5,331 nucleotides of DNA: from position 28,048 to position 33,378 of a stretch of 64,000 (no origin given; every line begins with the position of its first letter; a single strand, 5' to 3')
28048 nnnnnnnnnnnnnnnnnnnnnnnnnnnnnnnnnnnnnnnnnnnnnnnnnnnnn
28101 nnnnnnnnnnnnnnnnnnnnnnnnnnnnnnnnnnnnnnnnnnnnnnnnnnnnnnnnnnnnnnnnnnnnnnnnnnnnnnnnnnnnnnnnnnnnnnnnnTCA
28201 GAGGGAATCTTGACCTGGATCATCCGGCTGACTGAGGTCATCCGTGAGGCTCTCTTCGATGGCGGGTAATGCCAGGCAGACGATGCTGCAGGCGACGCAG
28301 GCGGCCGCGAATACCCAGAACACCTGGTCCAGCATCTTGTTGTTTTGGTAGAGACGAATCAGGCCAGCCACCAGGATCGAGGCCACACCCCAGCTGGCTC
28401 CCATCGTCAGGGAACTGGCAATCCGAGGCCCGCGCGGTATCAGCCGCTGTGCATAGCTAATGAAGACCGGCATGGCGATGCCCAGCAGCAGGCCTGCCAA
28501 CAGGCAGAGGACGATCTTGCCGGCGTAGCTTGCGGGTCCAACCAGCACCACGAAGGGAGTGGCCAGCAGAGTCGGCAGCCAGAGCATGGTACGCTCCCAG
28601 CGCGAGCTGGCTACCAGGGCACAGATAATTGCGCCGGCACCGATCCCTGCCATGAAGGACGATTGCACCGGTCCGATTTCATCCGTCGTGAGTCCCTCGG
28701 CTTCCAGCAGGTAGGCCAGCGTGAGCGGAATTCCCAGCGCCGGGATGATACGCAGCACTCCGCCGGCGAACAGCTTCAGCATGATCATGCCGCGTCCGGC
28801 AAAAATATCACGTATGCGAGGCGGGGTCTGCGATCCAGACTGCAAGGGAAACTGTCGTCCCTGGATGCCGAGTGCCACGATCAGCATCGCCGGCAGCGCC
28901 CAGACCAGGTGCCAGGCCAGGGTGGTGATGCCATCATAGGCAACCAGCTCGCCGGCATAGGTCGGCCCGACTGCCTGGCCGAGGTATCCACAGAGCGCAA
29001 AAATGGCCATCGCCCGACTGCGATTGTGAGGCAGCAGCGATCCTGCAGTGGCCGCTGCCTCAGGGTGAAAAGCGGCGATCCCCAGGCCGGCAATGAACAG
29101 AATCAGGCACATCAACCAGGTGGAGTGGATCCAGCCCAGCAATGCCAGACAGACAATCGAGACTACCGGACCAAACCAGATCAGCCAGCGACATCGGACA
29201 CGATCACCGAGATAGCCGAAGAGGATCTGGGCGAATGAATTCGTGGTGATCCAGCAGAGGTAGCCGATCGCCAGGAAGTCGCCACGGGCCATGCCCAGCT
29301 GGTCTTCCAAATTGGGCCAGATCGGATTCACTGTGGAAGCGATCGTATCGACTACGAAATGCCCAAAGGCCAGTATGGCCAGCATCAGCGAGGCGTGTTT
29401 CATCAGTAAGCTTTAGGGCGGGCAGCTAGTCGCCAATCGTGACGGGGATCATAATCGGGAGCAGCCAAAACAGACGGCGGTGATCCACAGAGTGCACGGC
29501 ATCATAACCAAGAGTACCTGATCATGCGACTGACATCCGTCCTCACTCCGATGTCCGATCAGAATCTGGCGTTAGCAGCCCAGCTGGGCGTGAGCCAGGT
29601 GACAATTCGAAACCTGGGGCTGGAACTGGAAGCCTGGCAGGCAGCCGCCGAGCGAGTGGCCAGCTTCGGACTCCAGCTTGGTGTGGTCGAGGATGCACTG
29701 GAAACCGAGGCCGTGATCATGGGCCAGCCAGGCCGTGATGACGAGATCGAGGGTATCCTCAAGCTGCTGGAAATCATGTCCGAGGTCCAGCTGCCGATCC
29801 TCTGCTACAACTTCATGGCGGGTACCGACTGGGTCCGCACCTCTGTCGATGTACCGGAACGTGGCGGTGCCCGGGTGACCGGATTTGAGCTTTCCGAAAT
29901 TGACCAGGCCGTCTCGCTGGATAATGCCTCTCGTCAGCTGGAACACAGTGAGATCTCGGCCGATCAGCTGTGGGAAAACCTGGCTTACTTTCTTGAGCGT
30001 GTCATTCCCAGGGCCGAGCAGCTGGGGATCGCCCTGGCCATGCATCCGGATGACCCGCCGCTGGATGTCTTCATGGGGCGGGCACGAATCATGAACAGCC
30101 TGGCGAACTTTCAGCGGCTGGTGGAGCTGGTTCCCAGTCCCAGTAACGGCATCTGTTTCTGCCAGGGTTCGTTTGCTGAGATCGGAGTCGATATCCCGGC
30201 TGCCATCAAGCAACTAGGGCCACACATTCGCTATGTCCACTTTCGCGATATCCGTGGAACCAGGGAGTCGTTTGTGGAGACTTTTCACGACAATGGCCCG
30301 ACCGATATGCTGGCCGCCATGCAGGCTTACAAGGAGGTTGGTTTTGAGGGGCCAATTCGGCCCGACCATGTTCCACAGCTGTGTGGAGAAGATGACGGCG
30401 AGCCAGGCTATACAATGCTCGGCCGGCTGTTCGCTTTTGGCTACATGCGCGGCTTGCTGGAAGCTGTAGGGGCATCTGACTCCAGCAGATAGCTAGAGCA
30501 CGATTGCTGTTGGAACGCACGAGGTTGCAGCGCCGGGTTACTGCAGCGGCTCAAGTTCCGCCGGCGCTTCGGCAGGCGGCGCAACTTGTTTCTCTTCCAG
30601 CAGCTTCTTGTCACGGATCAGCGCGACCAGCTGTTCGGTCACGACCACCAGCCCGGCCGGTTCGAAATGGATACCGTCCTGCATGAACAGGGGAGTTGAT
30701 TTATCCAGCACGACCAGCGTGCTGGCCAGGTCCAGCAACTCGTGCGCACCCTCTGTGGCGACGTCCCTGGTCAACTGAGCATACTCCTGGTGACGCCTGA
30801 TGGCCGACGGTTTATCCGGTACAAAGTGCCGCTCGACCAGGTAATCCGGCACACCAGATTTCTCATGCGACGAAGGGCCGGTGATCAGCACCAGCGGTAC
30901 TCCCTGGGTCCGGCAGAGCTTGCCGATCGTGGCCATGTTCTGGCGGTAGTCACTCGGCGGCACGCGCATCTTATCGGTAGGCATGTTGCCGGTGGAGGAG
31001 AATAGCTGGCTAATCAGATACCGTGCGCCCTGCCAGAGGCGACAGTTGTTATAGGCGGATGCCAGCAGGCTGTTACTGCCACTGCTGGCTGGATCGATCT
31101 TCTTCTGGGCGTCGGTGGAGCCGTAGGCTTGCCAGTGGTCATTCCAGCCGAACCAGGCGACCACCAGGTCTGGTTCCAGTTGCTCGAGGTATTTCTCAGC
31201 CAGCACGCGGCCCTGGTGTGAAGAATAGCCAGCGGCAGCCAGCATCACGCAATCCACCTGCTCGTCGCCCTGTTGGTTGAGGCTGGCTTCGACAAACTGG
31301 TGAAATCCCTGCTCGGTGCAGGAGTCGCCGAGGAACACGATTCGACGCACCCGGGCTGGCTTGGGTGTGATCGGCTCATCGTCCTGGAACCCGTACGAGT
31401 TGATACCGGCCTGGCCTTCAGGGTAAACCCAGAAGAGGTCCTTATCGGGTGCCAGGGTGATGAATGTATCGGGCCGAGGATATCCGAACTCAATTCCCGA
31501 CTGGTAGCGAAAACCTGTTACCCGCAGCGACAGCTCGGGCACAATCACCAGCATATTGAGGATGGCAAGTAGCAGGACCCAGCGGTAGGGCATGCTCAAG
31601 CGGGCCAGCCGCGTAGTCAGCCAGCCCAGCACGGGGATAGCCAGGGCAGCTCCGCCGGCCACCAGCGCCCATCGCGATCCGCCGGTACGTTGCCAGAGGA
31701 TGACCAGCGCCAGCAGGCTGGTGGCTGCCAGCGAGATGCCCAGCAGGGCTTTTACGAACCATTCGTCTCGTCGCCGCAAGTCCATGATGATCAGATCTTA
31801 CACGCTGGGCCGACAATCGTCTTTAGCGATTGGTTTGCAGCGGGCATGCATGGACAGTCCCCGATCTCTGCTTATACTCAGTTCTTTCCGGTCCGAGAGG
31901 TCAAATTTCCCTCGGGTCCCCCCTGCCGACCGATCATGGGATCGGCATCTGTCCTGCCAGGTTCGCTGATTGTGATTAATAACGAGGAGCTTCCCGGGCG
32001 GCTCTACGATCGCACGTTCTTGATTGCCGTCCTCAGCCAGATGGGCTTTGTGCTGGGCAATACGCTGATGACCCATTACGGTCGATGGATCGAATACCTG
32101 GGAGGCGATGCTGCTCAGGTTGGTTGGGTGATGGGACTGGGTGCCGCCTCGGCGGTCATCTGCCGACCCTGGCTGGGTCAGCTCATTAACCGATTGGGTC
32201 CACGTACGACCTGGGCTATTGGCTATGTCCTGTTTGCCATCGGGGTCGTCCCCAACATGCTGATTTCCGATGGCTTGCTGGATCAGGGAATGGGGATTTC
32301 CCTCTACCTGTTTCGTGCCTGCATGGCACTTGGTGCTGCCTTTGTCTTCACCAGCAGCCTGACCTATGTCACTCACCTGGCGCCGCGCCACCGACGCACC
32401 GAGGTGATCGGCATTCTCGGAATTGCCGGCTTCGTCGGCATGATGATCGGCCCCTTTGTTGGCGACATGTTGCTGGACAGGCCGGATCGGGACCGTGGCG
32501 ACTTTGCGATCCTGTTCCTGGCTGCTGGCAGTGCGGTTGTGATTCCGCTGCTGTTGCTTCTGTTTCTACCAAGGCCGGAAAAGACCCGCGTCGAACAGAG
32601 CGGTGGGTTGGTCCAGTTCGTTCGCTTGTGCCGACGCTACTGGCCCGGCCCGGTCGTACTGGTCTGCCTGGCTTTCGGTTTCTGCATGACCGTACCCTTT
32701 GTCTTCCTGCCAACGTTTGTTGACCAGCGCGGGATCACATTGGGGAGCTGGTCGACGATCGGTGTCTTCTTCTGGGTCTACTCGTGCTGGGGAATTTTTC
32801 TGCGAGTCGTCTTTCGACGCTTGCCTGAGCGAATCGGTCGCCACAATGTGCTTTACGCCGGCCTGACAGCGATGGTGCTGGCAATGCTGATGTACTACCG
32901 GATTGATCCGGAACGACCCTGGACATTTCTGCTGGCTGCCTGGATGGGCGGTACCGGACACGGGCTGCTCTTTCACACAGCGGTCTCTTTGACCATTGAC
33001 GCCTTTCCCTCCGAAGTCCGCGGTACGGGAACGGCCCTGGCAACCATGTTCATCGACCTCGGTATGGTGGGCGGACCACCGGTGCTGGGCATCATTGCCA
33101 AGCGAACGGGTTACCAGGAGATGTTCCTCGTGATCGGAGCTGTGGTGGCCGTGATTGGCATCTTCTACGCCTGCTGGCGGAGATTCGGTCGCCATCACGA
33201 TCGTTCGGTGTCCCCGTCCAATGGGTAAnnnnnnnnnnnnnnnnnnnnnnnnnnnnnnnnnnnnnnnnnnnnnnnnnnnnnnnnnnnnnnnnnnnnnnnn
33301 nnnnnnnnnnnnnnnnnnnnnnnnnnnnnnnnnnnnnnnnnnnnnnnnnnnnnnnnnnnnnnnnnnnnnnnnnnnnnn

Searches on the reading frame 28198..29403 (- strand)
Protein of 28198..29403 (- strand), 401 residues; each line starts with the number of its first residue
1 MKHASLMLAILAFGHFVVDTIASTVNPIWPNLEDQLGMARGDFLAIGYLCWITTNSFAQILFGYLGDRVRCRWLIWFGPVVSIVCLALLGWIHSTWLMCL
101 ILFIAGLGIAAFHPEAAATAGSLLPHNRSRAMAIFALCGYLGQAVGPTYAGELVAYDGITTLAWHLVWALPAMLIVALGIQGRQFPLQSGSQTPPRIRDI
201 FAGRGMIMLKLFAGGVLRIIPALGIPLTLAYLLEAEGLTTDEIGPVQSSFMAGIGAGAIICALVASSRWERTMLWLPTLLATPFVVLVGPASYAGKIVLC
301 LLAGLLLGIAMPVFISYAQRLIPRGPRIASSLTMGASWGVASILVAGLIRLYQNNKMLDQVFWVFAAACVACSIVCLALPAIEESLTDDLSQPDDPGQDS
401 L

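Call 41: search_protein_families(library=pfam, proteins=[window:28198-29403:-], max_evalue=0.00001)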
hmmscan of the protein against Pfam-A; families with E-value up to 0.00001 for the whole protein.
window:28198-29403:- (401 aa): 1 family
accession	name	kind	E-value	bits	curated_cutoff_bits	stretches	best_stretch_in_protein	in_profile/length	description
PF07690.21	MFS_1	-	7.6e-25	88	33.4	1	11-344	1-345/347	Major Facilitator Superfamily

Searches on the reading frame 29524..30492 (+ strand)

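Call 42: search_protein_families(library=pfam, proteins=[window:29524-30492:+], max_evalue=0.00001)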
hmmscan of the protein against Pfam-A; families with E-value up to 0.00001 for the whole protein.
window:29524-30492:+ (322 aa): 2 families
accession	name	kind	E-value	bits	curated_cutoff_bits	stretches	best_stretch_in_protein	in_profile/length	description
PF03786.19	UxuA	-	1.4e-72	244.9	23.7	1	38-315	47-350/352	D-mannonate dehydratase (UxuA)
PF01261.30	AP_endonuc_2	-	4.1e-09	36.9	31.1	1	79-278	31-225/249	Xylose isomerase-like TIM barrel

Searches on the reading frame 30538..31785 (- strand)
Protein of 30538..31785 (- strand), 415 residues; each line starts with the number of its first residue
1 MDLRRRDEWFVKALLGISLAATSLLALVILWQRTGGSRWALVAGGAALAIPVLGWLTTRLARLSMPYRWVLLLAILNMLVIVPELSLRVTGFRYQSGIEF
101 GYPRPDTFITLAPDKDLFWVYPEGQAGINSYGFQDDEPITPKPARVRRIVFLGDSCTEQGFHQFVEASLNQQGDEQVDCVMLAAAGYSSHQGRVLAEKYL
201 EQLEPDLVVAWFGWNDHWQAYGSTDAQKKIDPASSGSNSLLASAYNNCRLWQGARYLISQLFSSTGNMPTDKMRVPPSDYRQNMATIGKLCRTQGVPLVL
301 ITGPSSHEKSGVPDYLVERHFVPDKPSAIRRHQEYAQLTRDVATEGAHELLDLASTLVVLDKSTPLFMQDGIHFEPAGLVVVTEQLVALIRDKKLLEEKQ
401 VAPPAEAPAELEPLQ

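Call 42: search_protein_families(library=pfam, proteins=[window:30538-31785:-], max_evalue=0.00001)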
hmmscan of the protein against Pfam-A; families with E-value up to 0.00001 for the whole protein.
window:30538-31785:- (415 aa): 2 families
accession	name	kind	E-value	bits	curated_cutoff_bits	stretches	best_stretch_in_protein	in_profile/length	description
PF13472.12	Lipase_GDSL_2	-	4.3e-13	50.6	32.9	1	151-378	1-175/178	GDSL-like Lipase/Acylhydrolase family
PF04311.20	DUF459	-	1.6e-06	28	27.2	0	148-232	1-84/197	Protein of unknown function (DUF459)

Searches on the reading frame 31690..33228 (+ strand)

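Call 42: search_protein_families(library=pfam, proteins=[window:31690-33228:+], max_evalue=0.00001)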
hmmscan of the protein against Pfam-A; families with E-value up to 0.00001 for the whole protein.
window:31690-33228:+ (512 aa): 3 families
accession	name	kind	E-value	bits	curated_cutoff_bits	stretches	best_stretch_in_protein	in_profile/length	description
PF07690.21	MFS_1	-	7.1e-49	167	33.4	2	110-403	2-286/347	Major Facilitator Superfamily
PF12832.13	MFS_1_like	-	1.7e-09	37.7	25.2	1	323-479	218-371/373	MFS_1 like family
PF13347.12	MFS_2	-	4.4e-06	25.9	27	0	110-222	230-331/427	MFS/sugar transport protein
